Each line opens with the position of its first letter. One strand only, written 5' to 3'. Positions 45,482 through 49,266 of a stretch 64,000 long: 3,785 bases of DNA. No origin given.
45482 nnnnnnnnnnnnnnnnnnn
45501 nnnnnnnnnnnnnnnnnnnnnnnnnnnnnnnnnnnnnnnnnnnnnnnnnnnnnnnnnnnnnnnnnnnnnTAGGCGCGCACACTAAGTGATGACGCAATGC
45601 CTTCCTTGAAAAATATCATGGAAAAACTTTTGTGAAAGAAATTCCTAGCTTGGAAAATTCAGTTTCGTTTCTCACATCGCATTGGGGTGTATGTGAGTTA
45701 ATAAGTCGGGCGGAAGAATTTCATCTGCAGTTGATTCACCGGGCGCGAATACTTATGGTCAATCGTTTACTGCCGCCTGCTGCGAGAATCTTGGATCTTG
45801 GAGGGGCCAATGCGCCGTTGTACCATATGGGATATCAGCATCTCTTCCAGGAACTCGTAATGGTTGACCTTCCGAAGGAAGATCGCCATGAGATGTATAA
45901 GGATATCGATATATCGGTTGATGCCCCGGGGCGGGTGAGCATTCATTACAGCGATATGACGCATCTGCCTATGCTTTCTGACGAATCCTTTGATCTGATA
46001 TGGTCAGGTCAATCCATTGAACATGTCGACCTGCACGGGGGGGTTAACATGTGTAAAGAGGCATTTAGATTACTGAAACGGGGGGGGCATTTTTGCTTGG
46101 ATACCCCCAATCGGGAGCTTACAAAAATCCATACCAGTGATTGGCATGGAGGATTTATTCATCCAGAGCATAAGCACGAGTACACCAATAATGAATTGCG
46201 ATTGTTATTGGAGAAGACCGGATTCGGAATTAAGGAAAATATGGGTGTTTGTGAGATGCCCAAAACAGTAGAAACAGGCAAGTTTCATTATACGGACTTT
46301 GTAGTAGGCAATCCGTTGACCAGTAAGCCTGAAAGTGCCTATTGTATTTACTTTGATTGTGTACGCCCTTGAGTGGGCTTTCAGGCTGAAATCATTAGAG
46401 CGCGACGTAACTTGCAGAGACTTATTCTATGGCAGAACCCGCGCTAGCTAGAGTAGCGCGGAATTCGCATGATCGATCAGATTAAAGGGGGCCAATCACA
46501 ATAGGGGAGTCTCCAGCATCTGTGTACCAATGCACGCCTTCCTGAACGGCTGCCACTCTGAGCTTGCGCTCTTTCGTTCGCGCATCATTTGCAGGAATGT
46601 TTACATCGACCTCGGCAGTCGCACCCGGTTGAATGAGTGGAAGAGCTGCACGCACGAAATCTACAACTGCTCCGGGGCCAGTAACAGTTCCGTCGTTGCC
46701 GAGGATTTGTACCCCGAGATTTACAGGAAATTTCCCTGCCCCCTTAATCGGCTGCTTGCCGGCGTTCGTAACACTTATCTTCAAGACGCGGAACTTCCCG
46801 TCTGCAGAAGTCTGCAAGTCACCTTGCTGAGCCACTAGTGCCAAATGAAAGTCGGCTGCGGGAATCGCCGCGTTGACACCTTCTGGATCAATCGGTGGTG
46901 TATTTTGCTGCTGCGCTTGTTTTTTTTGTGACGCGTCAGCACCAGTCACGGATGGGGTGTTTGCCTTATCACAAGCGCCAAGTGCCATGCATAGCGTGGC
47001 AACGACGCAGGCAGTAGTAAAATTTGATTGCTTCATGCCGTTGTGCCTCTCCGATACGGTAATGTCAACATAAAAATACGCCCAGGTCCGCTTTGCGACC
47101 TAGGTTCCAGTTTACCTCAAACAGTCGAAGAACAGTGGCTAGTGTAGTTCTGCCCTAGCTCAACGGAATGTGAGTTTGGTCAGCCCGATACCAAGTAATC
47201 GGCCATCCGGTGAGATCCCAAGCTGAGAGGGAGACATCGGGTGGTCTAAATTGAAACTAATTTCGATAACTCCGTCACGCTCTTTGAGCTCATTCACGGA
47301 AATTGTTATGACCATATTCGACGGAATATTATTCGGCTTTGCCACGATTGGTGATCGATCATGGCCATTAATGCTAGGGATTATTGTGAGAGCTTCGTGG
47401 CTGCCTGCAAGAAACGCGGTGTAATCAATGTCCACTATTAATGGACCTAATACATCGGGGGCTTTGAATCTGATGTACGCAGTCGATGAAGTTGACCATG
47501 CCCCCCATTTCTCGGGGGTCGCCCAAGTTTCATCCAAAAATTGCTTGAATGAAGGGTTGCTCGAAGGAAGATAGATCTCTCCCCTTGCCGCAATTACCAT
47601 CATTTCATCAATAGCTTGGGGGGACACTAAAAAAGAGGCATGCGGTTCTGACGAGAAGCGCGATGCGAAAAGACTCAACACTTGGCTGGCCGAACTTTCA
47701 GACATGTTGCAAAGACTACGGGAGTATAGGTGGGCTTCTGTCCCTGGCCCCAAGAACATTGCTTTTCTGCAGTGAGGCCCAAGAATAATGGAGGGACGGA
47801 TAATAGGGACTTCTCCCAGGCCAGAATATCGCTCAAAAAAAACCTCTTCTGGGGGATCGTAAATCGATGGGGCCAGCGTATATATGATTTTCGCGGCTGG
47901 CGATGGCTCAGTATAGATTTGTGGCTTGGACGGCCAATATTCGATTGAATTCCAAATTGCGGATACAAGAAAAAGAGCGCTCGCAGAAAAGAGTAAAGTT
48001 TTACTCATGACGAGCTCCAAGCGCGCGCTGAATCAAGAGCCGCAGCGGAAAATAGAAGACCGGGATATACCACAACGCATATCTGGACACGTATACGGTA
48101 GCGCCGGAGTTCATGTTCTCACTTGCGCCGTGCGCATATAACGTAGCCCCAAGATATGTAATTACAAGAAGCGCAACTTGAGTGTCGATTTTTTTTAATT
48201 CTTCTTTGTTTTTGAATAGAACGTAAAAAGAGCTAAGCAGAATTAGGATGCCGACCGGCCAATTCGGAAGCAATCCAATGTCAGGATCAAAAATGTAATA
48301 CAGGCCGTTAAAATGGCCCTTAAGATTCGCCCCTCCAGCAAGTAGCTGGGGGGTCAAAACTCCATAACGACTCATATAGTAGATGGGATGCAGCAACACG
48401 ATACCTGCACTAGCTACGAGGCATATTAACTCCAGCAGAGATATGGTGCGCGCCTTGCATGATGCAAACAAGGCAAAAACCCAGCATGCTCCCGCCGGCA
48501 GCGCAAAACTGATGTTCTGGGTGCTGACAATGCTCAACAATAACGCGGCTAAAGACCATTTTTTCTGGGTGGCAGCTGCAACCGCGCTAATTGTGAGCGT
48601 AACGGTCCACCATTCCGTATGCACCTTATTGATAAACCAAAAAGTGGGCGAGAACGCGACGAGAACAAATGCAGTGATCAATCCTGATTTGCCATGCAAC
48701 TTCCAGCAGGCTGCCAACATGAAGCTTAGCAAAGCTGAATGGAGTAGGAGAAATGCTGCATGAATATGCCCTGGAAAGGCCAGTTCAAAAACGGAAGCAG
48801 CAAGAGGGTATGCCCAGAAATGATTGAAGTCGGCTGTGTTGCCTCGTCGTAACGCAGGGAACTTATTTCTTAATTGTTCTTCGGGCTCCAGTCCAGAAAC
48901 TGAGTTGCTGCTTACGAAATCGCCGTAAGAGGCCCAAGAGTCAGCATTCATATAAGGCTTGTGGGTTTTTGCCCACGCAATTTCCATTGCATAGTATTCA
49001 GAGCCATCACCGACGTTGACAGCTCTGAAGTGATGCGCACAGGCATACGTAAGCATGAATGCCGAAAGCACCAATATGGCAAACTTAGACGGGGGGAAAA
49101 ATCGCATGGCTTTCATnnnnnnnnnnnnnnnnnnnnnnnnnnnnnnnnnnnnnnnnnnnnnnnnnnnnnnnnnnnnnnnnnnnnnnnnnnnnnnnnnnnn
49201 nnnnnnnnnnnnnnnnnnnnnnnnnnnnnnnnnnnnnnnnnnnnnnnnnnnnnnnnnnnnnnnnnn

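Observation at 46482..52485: Gtr-like periplasmic glycosylation module carrying its own FAD oxidase and SDR reductase: possible epimerisation of a lipid-linked sugar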

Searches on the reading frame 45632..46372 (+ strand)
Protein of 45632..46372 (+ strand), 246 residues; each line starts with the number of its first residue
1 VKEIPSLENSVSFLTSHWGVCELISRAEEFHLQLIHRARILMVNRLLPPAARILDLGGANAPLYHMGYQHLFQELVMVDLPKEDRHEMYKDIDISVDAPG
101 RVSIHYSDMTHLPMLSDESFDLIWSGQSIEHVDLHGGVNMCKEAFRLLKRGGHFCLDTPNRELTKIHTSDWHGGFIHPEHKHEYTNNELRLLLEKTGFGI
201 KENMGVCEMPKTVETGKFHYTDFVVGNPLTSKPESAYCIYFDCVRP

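Call 3: search_protein_families(library=pfam, proteins=[window:45632-46372:+], max_evalue=0.01)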
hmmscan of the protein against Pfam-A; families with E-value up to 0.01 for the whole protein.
window:45632-46372:+ (246 aa): 5 families
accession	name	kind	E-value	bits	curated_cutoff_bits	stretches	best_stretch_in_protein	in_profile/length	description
PF13489.12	Methyltransf_23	-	7.3e-10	39.3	27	1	43-199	13-160/164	Methyltransferase domain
PF08241.18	Methyltransf_11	-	8.1e-09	36.5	21.2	1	73-155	19-94/95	Methyltransferase domain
PF13649.12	Methyltransf_25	-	2.9e-07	31.5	27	1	53-152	1-97/97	Methyltransferase domain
PF13847.12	Methyltransf_31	-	6.6e-06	26.3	27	1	101-165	55-120/145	Methyltransferase domain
PF20922.3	Anamorsin_N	-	0.0042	17.2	27.1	1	81-163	13-94/163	Anamorsin, N-terminal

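Call 5: search_protein_families(library=ncbifam, proteins=[window:45632-46372:+], max_evalue=0.01)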
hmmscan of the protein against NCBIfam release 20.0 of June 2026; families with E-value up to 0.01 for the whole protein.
window:45632-46372:+ (246 aa): 5 families
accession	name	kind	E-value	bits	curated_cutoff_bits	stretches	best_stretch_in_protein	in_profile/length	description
TIGR04074.1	bacter_Hen1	equivalog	2.7e-05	22.9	340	1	37-191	268-426/462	3' terminal RNA ribose 2'-O-methyltransferase Hen1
TIGR02072.1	BioC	equivalog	0.00025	20.9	184.95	1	50-160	35-136/244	malonyl-ACP O-methyltransferase BioC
TIGR01983.1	UbiG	equivalog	0.00037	19.9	102.95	1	104-210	99-212/228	bifunctional 2-polyprenyl-6-hydroxyphenol methylase/3-demethylubiquinol 3-O-methyltransferase UbiG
NF040538.1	methyl_ArsM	equivalog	0.00064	19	500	1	111-156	163-208/356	arsinothricin biosynthesis methyltransferase ArsM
NF008686.0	PRK11705.1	equivalog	0.0017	17.5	400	1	9-179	133-288/383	cyclopropane fatty acyl phospholipid synthase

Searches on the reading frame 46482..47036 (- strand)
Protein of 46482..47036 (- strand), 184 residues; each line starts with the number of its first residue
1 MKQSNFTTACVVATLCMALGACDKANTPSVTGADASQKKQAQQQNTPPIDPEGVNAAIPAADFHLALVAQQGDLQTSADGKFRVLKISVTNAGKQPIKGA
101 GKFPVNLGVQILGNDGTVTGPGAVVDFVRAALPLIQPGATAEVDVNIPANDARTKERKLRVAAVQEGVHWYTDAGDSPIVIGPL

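Call 3: search_protein_families(library=pfam, proteins=[window:46482-47036:-], max_evalue=0.01)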
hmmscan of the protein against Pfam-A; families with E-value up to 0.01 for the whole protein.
window:46482-47036:- (184 aa): 1 family
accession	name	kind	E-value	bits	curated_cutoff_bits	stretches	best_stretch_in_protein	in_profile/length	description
PF14016.12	DUF4232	-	0.0017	18.9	27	1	80-164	16-100/129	Domain of unknown function (DUF4232)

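Call 5: search_protein_families(library=ncbifam, proteins=[window:46482-47036:-], max_evalue=0.01)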
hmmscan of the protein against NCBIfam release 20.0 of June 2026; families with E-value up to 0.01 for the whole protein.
window:46482-47036:- (184 aa): 0 families

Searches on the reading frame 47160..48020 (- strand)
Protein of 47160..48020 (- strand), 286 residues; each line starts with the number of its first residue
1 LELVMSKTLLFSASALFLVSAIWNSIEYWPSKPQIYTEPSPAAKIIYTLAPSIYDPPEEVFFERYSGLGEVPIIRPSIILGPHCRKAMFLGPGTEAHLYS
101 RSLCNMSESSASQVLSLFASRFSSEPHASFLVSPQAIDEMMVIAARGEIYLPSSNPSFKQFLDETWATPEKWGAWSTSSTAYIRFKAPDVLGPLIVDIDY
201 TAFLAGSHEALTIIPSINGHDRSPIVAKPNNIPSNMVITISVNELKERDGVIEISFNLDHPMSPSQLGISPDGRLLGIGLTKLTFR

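Call 3: search_protein_families(library=pfam, proteins=[window:47160-48020:-], max_evalue=0.01)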
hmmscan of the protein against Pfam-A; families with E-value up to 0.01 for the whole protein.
window:47160-48020:- (286 aa): 0 families

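Call 5: search_protein_families(library=ncbifam, proteins=[window:47160-48020:-], max_evalue=0.01)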
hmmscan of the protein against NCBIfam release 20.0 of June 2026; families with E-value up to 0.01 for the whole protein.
window:47160-48020:- (286 aa): 0 families

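Call 60: search_protein_families(library=pfam, proteins=[window:47160-48020:-], max_evalue=1)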
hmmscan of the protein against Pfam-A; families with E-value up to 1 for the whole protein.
window:47160-48020:- (286 aa): 1 family
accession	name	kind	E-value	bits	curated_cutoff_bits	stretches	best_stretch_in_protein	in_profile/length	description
PF22895.2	DUF7024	-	0.045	14.1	24.4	1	167-284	32-142/145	Domain of unknown function (DUF7024)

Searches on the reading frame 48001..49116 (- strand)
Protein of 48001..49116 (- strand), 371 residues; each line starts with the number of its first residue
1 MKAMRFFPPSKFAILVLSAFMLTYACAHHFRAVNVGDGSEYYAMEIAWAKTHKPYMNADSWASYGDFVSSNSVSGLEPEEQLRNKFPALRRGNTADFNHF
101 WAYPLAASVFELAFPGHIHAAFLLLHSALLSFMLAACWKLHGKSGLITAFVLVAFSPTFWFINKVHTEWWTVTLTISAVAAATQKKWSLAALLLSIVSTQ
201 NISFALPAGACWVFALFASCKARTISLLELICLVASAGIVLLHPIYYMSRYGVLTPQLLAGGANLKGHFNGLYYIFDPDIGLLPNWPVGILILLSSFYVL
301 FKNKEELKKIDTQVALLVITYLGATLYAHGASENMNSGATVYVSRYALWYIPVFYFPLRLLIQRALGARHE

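Call 3: search_protein_families(library=pfam, proteins=[window:48001-49116:-], max_evalue=0.01)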
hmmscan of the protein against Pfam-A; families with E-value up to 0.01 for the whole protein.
window:48001-49116:- (371 aa): 0 families

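Call 5: search_protein_families(library=ncbifam, proteins=[window:48001-49116:-], max_evalue=0.01)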
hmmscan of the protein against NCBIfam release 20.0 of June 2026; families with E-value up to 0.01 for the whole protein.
window:48001-49116:- (371 aa): 0 families

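Call 42: find_homologous_proteins(query=window:48001-49116:-, max_evalue=0.00001)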
Query window:48001-49116:- (371 aa): 126 proteins with E <= 0.00001 among 8000 candidates; the best 120 are listed.
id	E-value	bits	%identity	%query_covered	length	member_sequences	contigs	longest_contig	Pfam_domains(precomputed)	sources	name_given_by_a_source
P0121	1.1e-246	836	100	100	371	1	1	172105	-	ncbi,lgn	-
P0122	3.8e-105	370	48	96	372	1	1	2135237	-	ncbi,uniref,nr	ncbi:hypothetical protein [Lysobacter soyae]|uniref:Glycosyltransferase RgtA/B/C/D-like domain-conta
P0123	2.0e-85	306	48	91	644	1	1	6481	-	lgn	-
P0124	7.6e-81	291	47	87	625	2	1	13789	-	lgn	-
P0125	1.0e-77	280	43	92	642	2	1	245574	-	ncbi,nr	ncbi:Predicted integral membrane protein [Yersinia frederiksenii ATCC 33641]|nr:Predicted integral m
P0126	1.6e-74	270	44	89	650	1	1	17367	-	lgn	-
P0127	7.0e-73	264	42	91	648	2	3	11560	PF22895.3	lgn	-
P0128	5.0e-72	261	44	89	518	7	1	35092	-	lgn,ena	-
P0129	6.4e-72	261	42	96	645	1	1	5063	-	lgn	-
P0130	6.8e-72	261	42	93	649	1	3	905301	PF22895.3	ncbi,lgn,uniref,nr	ncbi:hypothetical protein LMG27952_00284 [Paraburkholderia hiiakae]|uniref:DUF7024 domain-containing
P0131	7.8e-72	261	40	98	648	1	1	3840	-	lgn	-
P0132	1.2e-71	260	41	96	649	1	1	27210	-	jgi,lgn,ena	-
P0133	1.7e-71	260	41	95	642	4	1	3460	-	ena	-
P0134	4.0e-71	259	42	92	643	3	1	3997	-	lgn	-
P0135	6.0e-71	258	41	90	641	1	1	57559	-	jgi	jgi:hypothetical protein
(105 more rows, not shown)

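Call 45: search_solved_structures(query=A2, max_evalue=10)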
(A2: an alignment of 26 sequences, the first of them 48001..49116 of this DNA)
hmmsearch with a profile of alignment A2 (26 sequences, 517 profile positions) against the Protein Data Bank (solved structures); distinct sequences matched with E-value up to 10: 0.

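Call 54: predict_structure(alignment_id=A2)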
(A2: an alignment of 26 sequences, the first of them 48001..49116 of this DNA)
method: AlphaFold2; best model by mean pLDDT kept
length: 371 residues; sequences in the alignment: 26
mean_pLDDT: 85.8   pTM: 0.87
mean pLDDT of the five models: 85.8, 84.5, 84.5, 84.3, 83.8
residues with pLDDT >= 90: 221; 70-90: 96; 50-70: 34; < 50: 20
segments of 3 or more residues with pLDDT < 50: 1-5, 279-283, 337-343
pLDDT, mean of each block of 10 residues (from residue 1): 54 91 93 91 96 96 97 96 92 86 95 93 96 95 92 83 91 95 97 95 94 97 96 97 92 85 66 55 60 83 86 92 85 54 58 81 71 40
secondary structure, 60 per line:
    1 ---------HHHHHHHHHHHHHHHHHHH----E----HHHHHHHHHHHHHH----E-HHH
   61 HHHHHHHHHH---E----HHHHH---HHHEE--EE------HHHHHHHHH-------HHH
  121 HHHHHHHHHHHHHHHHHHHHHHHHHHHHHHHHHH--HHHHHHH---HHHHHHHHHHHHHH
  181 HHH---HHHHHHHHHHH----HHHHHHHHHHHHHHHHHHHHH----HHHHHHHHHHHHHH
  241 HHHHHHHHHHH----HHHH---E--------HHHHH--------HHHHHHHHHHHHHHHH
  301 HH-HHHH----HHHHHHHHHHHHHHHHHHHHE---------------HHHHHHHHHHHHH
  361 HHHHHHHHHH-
elements in order: H10-28 H38-51 H58-70 H79-83 H102-110 H118-154 H157-163 H167-183 H187-197 H202-222 H227-251 H256-259 H272-276 H285-302 H304-307 H312-331 H348-370

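Call 56: fold_search(model_id=the predicted structure, library=pdb)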
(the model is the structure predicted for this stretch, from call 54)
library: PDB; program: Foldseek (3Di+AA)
matches with E <= 10: 122; with E <= 0.001: 1
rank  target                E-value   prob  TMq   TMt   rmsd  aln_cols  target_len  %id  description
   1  3wak                  6.9e-04  1.00  0.47  0.23  12.2       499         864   11  Crystal structure of the Archaeoglobus fulgidus oligosaccharyltransferase (O29867_ARCFU) in the apo form (released 2013-10-30)
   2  7e9s_A                1.2e-03  1.00  0.45  0.23  10.4       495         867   10  Archaeal oligosaccharyltransferase AglB from Archaeoglobus fulgidus in complex with an inhibitory peptide and a dolich (released 2021-09-08)
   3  5f15                  1.4e-03  1.00  0.51  0.38   7.1       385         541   10  Crystal Structure of ArnT from Cupriavidus metallidurans bound to Undecaprenyl phosphate (released 2016-02-17)
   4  5ezm                  1.9e-03  1.00  0.46  0.34   9.4       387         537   10  Crystal Structure of ArnT from Cupriavidus metallidurans in the apo state (released 2016-02-17)
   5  9s6t_A                2.7e-03  1.00  0.51  0.41   6.9       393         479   12  Ternary cryo-EM structure of chicken ALG12 with Dol25-PP-GlcNAc2Man7, Dol25-P-Man, and Fab (released 2026-03-18)
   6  9s6r_A                2.7e-03  1.00  0.42  0.41   8.7       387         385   12  Ternary cryo-EM structure of yeast ALG3 with Dol25-PP-GlcNAc2Man5, Dol25-P-Man, and Fab (released 2026-03-18)
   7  5gmy_A                3.2e-03  1.00  0.44  0.22  14.8       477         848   10  Crystal structure of the Archaeoglobus fulgidus oligosaccharyltransferase (O29867_ARCFU) tethered with an acceptor pep (released 2017-02-01)
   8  7bvf_B                5.9e-03  1.00  0.46  0.20   7.5       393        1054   14  Cryo-EM structure of Mycobacterium tuberculosis arabinosyltransferase EmbA-EmbB-AcpM2 in complex with ethambutol (released 2020-04-29)
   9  9dlh                  1.3e-02  1.00  0.44  0.30   8.4       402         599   13  donor substrate analog-bound AftB (released 2025-06-25)
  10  3waj                  1.5e-02  1.00  0.45  0.24  14.4       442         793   12  Crystal structure of the Archaeoglobus fulgidus oligosaccharyltransferase (O29867_ARCFU) complex with Zn and sulfate (released 2013-10-30)
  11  6gxc_A                1.7e-02  1.00  0.46  0.27   8.7       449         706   12  Bacterial oligosaccharyltransferase PglB in complex with an inhibitory peptide and a reactive lipid-linked oligosaccha (released 2018-11-14)
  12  5ogl_A                2.5e-02  0.63  0.24  0.16  14.8       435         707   13  Structure of bacterial oligosaccharyltransferase PglB in complex with an acceptor peptide and an lipid-linked oligosac (released 2017-10-25)
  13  7bve_A                2.7e-02  1.00  0.49  0.22   7.0       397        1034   14  Cryo-EM structure of Mycobacterium smegmatis arabinosyltransferase EmbC2-AcpM2 in complex with ethambutol (released 2020-04-29)
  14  8imx_U                3.3e-02  0.97  0.37  0.34  12.4       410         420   10  Cryo-EM structure of GPI-T with a chimeric GPI-anchored protein (released 2023-08-16)
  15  6s7o_A                4.9e-02  0.99  0.47  0.29  11.3       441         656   13  Cryo-EM structure of human oligosaccharyltransferase complex OST-A (released 2019-12-18)
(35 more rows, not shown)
